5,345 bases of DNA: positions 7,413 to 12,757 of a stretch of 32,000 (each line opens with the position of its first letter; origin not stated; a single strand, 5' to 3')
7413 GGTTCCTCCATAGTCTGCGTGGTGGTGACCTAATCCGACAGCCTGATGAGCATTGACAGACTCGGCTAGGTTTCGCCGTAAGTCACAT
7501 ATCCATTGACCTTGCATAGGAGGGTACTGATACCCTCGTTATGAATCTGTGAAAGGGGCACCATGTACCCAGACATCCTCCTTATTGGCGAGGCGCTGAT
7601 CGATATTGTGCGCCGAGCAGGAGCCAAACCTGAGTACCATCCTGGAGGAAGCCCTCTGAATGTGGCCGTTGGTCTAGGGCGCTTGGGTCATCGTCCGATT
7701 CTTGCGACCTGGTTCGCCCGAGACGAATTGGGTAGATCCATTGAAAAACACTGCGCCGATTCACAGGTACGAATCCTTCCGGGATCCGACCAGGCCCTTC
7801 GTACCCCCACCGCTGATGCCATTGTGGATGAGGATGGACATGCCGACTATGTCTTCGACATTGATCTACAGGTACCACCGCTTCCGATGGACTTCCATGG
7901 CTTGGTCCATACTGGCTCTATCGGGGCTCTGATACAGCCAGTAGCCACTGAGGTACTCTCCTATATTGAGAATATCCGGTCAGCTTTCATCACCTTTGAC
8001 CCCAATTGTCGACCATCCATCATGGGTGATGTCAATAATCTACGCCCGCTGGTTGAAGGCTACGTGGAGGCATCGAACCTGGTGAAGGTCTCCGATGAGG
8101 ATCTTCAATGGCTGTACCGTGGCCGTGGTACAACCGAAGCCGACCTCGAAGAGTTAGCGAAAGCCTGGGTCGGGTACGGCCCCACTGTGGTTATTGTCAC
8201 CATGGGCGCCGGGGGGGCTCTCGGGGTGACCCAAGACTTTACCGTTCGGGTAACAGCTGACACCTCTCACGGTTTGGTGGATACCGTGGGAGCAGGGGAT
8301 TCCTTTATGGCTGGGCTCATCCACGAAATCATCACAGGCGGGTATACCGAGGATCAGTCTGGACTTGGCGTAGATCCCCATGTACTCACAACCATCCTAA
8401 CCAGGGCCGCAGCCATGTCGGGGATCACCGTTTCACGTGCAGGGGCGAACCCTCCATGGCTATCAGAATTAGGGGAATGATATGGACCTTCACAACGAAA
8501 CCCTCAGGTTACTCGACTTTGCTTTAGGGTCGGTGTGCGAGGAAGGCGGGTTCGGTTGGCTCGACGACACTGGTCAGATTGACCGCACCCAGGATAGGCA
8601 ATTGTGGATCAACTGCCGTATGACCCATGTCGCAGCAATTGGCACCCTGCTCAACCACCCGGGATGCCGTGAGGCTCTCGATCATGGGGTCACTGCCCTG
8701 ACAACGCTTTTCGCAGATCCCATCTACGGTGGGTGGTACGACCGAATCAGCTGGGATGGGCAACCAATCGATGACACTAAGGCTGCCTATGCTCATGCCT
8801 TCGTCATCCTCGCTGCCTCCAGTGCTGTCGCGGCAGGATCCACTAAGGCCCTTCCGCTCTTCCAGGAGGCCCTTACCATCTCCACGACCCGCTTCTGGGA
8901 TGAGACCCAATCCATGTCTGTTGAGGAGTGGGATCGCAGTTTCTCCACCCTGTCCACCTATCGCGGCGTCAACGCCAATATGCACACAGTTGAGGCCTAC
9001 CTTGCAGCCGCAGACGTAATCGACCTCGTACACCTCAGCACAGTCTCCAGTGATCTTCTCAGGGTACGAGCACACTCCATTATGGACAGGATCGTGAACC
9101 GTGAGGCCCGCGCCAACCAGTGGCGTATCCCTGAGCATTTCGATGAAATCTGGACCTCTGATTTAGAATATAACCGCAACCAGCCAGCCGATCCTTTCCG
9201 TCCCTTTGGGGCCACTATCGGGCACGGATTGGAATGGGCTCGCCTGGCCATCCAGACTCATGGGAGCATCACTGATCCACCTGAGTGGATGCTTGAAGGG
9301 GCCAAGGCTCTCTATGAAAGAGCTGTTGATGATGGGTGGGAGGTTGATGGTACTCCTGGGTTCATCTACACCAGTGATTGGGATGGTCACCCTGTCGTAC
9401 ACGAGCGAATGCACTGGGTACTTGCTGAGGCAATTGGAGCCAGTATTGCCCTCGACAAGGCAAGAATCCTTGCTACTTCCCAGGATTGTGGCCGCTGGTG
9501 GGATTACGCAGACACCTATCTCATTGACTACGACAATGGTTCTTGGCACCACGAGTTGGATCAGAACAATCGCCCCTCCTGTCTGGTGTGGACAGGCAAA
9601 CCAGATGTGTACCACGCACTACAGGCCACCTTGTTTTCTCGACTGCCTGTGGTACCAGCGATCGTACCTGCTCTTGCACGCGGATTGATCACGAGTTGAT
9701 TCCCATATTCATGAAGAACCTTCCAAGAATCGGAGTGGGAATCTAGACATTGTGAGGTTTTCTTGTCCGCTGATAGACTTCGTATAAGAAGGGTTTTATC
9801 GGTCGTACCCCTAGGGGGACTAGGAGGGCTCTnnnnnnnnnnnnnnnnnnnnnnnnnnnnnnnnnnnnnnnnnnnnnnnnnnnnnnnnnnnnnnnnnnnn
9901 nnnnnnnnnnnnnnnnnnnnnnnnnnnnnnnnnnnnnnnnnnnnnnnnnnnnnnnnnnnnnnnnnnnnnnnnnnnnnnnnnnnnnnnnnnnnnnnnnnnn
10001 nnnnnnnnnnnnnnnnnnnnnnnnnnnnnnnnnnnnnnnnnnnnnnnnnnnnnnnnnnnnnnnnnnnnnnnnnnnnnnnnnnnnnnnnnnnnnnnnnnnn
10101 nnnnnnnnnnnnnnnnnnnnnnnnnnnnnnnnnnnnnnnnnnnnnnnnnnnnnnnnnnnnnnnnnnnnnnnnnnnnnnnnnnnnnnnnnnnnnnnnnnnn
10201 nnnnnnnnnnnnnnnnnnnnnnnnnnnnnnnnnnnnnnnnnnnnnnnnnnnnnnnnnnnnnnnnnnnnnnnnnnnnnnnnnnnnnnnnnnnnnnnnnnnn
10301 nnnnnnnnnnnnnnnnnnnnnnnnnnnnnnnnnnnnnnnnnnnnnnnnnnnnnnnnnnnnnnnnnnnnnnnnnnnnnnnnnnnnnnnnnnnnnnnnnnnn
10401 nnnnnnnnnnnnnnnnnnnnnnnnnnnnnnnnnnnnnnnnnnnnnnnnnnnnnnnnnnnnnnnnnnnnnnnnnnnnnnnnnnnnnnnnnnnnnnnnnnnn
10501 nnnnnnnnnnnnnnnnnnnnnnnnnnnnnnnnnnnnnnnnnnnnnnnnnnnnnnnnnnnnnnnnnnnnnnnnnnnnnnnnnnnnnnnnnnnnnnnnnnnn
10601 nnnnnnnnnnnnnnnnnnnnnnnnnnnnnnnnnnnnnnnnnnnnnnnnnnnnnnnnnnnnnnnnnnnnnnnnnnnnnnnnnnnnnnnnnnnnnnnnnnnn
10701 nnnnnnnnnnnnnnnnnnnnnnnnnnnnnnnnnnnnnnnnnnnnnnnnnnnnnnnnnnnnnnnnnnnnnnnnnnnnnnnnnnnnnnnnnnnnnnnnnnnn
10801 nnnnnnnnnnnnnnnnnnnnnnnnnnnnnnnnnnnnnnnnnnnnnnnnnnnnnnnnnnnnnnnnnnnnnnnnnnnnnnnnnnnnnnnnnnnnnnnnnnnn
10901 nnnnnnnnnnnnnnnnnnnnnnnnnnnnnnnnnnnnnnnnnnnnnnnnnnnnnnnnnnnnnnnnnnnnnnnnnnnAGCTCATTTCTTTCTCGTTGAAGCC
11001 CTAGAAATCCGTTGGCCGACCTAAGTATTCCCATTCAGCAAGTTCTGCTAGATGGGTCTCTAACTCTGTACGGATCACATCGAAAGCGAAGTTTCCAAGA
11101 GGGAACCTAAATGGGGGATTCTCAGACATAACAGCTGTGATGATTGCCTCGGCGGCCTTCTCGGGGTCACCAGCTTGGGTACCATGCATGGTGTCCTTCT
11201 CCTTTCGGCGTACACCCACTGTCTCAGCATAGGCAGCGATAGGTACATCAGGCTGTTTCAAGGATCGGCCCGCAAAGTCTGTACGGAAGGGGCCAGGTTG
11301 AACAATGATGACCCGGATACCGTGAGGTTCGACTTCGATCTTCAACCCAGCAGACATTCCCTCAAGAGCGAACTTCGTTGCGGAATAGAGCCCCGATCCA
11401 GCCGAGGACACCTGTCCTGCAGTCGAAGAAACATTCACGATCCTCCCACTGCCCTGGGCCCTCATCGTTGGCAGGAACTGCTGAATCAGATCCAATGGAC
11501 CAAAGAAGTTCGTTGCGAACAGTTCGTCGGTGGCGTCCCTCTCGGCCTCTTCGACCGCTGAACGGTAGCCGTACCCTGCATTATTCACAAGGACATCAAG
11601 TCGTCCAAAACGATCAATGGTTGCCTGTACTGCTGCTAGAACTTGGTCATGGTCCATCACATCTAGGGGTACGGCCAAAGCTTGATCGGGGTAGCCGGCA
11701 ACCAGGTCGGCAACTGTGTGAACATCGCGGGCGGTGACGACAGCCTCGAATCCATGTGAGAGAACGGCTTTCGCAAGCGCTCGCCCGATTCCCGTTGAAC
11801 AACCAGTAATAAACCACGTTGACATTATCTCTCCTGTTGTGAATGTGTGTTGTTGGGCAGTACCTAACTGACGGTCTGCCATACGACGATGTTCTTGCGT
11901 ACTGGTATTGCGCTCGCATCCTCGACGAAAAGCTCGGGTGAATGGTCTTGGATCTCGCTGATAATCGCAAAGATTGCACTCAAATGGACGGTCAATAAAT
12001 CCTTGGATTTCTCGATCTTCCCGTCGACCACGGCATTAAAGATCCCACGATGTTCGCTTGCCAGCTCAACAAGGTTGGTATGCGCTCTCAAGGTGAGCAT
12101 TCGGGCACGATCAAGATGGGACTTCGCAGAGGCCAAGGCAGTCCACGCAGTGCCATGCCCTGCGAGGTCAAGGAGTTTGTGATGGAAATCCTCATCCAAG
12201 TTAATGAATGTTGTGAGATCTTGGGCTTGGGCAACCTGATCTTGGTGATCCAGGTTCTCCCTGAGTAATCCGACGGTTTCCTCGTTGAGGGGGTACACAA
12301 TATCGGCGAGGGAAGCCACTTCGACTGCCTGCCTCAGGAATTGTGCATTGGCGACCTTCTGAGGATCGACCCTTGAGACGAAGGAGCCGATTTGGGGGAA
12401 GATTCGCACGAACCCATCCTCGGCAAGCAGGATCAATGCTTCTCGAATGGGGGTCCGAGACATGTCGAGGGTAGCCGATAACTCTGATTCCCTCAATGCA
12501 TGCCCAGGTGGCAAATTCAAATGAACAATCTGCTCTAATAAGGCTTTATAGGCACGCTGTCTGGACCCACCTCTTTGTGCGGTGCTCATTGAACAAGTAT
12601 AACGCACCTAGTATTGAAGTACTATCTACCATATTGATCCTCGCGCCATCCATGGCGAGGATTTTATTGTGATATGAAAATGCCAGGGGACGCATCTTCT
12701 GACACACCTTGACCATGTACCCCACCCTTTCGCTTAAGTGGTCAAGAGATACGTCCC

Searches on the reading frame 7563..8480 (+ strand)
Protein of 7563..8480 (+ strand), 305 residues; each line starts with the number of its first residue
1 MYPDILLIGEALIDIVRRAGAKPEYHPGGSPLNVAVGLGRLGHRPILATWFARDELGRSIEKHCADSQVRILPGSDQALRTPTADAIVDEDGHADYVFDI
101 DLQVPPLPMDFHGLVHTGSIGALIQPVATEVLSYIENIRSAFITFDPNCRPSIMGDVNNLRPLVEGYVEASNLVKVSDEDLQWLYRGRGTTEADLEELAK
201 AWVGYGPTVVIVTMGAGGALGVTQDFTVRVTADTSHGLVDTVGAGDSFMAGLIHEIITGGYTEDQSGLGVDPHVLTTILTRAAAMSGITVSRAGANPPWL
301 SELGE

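Call 20: search_protein_families(library=pfam, proteins=[window:7563-8480:+], max_evalue=0.001)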
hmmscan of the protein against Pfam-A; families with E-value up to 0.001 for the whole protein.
window:7563-8480:+ (305 aa): 1 family
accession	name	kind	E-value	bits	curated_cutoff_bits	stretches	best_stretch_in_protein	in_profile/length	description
PF00294.29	PfkB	-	5.1e-32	111.9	25.8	1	5-298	4-298/302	pfkB family carbohydrate kinase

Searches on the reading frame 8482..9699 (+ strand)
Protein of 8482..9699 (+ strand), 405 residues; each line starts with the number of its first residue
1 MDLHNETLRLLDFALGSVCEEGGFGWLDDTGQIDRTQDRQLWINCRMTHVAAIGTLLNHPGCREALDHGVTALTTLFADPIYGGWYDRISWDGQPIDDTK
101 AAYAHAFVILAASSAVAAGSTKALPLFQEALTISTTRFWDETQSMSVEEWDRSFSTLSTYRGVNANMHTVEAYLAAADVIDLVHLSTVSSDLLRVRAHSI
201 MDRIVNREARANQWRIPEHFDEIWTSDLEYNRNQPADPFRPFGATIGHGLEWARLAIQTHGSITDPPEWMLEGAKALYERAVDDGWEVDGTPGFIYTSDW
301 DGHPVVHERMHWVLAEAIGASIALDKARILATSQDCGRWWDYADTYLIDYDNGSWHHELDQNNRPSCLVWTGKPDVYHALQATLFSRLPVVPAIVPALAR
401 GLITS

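Call 20: search_protein_families(library=pfam, proteins=[window:8482-9699:+], max_evalue=0.001)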
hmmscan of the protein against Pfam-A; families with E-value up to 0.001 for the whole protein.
window:8482-9699:+ (405 aa): 1 family
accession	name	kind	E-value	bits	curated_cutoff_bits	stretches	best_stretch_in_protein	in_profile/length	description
PF07221.17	GlcNAc_2-epim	-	7.2e-95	318.6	23.4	1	22-382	1-347/347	N-acylglucosamine 2-epimerase (GlcNAc 2-epimerase)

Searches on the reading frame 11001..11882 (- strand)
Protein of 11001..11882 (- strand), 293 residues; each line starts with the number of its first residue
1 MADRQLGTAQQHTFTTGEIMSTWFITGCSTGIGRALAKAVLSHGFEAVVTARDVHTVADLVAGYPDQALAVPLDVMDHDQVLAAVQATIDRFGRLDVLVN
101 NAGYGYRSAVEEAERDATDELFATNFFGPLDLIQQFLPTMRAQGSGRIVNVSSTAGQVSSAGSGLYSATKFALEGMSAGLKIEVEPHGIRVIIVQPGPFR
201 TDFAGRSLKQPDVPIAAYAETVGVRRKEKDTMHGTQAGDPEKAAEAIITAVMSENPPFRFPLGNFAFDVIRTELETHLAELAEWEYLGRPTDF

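Call 20: search_protein_families(library=pfam, proteins=[window:11001-11882:-], max_evalue=0.001)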
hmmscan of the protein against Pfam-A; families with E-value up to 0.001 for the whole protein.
window:11001-11882:- (293 aa): 5 families
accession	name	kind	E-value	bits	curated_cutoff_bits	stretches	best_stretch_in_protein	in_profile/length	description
PF00106.31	adh_short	-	1.6e-52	178.3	26.6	1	24-207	4-190/195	short chain dehydrogenase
PF13561.12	adh_short_C2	-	2.1e-37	129.4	27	1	30-210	6-187/236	Enoyl-(Acyl carrier protein) reductase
PF08659.16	KR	-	7.6e-10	39.4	22.6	1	22-177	2-160/180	KR domain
PF23441.1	SDR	-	0.00016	21.6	27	1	22-209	9-204/258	SDR-like rossmann domain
PF01370.27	Epimerase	-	0.00021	21.2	20.9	1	24-155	2-117/240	NAD dependent epimerase/dehydratase family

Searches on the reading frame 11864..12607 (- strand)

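Call 20: search_protein_families(library=pfam, proteins=[window:11864-12607:-], max_evalue=0.001)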
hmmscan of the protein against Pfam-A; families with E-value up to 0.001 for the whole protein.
window:11864-12607:- (247 aa): 2 families
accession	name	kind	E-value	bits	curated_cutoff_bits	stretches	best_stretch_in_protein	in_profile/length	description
PF07729.17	FCD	-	1.1e-16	61.8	24.3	1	91-210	5-124/125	FCD domain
PF00392.27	GntR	-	9.1e-15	54.5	27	1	17-77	3-64/64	Bacterial regulatory proteins, gntR family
